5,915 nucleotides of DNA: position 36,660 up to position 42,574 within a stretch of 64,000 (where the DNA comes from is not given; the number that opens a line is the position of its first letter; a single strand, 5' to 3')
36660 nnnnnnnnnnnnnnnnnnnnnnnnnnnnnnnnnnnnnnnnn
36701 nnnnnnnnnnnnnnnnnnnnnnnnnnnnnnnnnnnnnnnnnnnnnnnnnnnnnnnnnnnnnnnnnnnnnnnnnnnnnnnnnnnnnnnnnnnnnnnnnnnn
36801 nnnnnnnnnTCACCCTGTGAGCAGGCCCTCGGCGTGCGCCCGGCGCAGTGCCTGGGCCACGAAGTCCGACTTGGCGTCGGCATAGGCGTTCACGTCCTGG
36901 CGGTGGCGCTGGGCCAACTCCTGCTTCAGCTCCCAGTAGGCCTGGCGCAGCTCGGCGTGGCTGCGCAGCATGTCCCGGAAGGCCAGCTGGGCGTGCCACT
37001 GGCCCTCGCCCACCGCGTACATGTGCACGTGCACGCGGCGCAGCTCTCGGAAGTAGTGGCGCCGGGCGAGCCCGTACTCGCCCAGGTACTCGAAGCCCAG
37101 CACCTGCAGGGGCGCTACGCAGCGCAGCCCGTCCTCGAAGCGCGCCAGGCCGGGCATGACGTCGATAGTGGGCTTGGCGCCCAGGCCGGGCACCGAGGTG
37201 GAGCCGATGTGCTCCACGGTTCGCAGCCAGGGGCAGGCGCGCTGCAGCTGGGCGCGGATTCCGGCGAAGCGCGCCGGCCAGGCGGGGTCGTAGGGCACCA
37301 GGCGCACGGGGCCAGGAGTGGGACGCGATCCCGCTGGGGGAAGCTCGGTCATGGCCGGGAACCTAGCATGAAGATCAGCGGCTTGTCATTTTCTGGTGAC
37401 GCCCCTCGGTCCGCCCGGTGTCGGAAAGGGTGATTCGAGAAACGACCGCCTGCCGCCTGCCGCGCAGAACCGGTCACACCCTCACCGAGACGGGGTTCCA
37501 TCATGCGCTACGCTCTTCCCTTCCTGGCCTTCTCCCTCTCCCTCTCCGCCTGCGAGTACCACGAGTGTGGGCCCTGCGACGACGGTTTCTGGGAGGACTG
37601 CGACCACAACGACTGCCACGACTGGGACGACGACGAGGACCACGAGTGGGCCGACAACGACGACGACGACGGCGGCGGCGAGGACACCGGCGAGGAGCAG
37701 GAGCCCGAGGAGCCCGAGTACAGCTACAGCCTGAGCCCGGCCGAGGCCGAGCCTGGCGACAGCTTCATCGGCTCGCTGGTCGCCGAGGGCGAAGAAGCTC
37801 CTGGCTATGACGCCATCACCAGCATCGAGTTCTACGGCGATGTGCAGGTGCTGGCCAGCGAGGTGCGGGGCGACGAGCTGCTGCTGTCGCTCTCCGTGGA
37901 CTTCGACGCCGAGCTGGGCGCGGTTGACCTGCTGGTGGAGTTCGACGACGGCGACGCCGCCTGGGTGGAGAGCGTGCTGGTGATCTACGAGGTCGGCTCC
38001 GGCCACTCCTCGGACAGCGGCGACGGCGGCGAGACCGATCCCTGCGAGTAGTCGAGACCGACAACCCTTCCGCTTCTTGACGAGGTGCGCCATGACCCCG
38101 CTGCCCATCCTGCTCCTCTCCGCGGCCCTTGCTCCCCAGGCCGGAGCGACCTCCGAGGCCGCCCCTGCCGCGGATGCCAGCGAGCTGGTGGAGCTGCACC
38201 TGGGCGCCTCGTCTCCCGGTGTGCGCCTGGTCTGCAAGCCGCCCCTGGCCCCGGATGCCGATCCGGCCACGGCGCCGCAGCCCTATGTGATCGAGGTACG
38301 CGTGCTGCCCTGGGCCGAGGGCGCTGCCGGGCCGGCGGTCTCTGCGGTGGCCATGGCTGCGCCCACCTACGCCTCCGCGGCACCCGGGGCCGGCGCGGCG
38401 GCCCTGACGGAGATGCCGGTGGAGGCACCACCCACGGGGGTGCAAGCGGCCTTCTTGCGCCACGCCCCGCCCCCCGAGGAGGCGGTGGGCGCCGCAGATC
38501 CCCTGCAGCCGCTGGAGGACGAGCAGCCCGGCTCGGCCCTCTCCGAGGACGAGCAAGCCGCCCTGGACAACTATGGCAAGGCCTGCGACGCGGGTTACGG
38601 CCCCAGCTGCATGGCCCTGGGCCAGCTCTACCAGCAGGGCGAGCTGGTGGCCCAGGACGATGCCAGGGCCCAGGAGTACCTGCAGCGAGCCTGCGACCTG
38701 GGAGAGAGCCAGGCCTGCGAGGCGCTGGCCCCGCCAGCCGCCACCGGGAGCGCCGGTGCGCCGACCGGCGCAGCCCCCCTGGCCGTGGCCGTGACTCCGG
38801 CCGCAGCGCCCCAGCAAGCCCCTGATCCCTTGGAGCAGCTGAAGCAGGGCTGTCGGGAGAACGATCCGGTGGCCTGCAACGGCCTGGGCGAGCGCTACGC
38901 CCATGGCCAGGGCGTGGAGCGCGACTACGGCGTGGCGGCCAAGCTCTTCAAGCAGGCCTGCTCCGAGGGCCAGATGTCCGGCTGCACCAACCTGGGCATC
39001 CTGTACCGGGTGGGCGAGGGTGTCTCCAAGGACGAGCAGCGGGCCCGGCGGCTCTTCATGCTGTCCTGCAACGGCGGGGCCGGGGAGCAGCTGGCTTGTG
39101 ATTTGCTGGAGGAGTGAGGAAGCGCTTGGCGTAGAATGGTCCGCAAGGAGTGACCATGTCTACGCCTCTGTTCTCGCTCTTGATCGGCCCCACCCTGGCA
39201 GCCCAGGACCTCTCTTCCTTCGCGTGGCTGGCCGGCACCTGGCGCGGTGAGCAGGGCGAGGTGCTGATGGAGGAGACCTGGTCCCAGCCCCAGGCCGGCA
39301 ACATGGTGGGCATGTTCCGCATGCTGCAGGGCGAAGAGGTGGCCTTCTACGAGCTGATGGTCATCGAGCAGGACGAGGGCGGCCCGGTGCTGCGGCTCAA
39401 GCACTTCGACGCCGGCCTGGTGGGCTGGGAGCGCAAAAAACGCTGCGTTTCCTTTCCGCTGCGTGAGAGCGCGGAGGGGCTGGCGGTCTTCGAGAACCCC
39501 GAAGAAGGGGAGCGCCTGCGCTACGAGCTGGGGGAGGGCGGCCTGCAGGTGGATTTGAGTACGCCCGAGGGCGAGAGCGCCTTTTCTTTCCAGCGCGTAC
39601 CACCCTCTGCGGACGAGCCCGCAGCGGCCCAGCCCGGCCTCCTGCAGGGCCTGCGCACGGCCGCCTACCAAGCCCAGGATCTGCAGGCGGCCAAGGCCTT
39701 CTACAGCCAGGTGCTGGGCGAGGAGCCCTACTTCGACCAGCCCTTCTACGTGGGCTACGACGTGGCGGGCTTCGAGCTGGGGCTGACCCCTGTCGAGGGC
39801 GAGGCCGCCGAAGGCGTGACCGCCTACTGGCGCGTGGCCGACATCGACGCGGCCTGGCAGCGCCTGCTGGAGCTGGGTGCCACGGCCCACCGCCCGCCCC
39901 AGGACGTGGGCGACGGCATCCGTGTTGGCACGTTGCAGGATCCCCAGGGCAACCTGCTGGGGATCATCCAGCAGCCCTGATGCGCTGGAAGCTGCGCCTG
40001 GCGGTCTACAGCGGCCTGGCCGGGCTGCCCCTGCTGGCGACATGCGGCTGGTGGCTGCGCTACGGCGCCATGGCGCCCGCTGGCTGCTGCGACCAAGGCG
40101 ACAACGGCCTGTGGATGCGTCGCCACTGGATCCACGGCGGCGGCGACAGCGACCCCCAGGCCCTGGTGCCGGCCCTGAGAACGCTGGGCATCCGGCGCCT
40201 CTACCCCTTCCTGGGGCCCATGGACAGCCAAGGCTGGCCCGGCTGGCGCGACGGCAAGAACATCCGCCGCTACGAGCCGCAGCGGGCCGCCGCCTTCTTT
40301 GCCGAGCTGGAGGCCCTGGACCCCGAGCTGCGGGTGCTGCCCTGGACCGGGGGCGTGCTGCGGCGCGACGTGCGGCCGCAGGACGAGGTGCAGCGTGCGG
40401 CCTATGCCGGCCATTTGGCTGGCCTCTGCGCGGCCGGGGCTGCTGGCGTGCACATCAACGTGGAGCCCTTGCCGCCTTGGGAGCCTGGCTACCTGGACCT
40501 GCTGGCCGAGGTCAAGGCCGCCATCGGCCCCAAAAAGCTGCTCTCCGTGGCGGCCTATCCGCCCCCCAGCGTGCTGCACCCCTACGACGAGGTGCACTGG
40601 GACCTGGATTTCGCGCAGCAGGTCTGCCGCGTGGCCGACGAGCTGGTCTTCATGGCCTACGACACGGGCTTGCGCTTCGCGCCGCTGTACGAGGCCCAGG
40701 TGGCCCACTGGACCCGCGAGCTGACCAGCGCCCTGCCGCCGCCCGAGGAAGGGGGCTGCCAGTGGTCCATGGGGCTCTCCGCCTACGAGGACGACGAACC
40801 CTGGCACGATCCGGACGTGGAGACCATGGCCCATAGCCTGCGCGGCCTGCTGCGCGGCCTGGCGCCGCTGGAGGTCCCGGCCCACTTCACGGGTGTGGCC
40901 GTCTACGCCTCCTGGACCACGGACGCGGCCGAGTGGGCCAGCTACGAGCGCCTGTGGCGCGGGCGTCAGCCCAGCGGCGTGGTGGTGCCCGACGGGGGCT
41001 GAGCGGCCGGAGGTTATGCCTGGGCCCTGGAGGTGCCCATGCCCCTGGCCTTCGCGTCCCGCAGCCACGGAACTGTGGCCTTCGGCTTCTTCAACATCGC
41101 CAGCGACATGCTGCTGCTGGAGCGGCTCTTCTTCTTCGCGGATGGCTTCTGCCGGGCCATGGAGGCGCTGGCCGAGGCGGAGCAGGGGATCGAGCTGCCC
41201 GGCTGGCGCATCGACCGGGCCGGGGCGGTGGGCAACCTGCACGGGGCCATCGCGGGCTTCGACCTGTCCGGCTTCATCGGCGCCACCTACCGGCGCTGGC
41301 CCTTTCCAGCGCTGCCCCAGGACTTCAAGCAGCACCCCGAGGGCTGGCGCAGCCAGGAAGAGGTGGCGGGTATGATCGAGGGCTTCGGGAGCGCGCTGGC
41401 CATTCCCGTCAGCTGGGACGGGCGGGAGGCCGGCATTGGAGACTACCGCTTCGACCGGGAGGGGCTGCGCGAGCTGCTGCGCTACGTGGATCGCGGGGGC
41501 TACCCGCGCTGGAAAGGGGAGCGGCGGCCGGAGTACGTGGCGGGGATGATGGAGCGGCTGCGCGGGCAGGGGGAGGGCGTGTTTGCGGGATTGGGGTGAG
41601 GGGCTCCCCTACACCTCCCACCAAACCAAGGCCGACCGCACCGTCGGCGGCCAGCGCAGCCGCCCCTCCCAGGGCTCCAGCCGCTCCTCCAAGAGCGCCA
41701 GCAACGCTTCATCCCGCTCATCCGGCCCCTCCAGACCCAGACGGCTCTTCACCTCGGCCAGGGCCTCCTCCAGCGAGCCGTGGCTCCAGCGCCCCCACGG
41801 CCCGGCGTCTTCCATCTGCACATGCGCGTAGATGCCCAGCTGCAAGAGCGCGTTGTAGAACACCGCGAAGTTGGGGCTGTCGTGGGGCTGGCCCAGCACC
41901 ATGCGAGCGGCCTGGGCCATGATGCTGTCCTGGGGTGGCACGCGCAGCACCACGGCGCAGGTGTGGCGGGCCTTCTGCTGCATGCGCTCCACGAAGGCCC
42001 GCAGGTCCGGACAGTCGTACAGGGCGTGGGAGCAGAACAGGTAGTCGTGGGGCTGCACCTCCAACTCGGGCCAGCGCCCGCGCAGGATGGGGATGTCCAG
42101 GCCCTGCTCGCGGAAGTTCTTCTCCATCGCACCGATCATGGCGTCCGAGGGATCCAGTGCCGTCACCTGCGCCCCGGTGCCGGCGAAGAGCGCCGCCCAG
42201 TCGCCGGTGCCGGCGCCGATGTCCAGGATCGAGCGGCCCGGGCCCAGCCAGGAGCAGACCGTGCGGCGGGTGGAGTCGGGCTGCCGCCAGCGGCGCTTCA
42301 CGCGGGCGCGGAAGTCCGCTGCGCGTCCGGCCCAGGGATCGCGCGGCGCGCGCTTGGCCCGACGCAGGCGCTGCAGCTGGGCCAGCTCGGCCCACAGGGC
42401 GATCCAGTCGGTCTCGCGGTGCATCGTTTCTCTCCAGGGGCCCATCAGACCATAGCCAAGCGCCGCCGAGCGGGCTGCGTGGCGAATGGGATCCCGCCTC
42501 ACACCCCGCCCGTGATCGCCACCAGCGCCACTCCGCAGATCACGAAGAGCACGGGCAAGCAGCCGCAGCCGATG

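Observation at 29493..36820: Operon of a PilT-family ATPase, a dual-PilZ protein and a B12-binding radical SAM enzyme, divergent from tldD-tldE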

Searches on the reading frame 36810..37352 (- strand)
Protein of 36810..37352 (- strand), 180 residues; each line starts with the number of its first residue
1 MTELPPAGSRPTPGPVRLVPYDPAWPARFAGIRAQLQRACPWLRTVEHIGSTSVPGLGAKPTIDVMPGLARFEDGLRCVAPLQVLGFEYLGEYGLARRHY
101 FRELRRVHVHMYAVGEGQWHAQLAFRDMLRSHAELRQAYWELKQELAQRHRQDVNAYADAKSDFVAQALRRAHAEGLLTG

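Call 9: search_protein_families(library=pfam, proteins=[window:36810-37352:-], max_evalue=0.01)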
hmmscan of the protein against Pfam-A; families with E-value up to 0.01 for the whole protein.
window:36810-37352:- (180 aa): 1 family
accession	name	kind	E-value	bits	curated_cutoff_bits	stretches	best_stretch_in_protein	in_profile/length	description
PF04229.20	GrpB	-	6.8e-48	163.3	25.5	1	15-171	1-159/159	GrpB protein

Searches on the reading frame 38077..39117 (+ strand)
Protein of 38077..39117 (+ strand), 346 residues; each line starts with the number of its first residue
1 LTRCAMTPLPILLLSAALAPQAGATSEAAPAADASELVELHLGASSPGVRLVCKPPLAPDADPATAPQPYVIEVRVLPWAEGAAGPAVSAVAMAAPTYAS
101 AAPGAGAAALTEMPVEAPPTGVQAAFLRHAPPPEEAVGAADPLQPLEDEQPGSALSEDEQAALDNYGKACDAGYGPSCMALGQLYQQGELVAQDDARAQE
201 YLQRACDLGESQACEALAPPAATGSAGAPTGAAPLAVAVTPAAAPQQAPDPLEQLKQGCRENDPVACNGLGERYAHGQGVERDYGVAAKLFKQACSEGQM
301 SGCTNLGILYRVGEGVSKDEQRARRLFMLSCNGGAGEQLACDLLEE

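Call 26: search_protein_families(library=pfam, proteins=[window:38077-39117:+], max_evalue=0.001)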
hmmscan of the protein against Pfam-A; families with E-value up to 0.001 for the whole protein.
window:38077-39117:+ (346 aa): 1 family
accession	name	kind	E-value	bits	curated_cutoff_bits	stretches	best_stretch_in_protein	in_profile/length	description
PF08238.18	Sel1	-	1.3e-21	76.7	30.7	2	264-298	1-35/36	Sel1 repeat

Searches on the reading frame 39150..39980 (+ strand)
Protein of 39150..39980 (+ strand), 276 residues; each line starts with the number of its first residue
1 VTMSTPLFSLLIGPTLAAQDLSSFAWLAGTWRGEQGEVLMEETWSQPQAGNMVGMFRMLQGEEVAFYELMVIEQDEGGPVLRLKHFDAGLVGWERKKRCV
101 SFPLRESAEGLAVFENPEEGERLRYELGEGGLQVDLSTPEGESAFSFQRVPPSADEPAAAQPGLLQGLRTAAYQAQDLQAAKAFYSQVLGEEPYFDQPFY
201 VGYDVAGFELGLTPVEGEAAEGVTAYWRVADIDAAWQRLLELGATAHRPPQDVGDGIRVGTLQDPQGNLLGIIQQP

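Call 26: search_protein_families(library=pfam, proteins=[window:39150-39980:+], max_evalue=0.001)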
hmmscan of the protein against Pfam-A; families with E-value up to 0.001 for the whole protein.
window:39150-39980:+ (276 aa): 3 families
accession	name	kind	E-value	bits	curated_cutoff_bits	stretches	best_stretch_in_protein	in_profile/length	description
PF19780.4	DUF6265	-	4.2e-34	117.9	23.8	1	25-134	1-112/116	Domain of unknown function (DUF6265)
PF00903.31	Glyoxalase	-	9.1e-11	42.6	20.6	1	171-270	5-119/121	Glyoxalase/Bleomycin resistance protein/Dioxygenase superfamily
PF18029.7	Glyoxalase_6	-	4.4e-09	37.4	23.6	1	173-270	4-103/106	Glyoxalase-like domain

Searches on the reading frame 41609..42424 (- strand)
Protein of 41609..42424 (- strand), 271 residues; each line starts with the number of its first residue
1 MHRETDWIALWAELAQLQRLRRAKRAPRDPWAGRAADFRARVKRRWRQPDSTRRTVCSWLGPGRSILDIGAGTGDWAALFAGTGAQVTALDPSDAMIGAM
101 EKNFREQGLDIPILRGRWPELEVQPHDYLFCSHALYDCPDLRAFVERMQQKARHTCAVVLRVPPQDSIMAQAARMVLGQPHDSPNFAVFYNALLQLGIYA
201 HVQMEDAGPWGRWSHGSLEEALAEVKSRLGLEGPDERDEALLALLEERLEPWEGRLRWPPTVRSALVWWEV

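Call 27: search_protein_families(library=pfam, proteins=[window:41609-42424:-], max_evalue=0.001)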
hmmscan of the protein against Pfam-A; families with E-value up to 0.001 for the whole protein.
window:41609-42424:- (271 aa): 6 families
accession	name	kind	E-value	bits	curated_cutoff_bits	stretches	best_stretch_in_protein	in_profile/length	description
PF13649.12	Methyltransf_25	-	2.6e-12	47.7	27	1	66-150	1-91/97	Methyltransferase domain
PF13489.12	Methyltransf_23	-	3.7e-10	40.2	27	1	58-171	18-127/164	Methyltransferase domain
PF08241.18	Methyltransf_11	-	1.7e-09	38.6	21.2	1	67-150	1-85/95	Methyltransferase domain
PF08242.18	Methyltransf_12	-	2.9e-08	34.8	30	1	67-150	1-90/98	Methyltransferase domain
PF13847.12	Methyltransf_31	-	6e-08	32.9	27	1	63-160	4-109/145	Methyltransferase domain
PF01209.24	Ubie_methyltran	-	0.00021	21.2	20.1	1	43-143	32-134/233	ubiE/COQ5 methyltransferase family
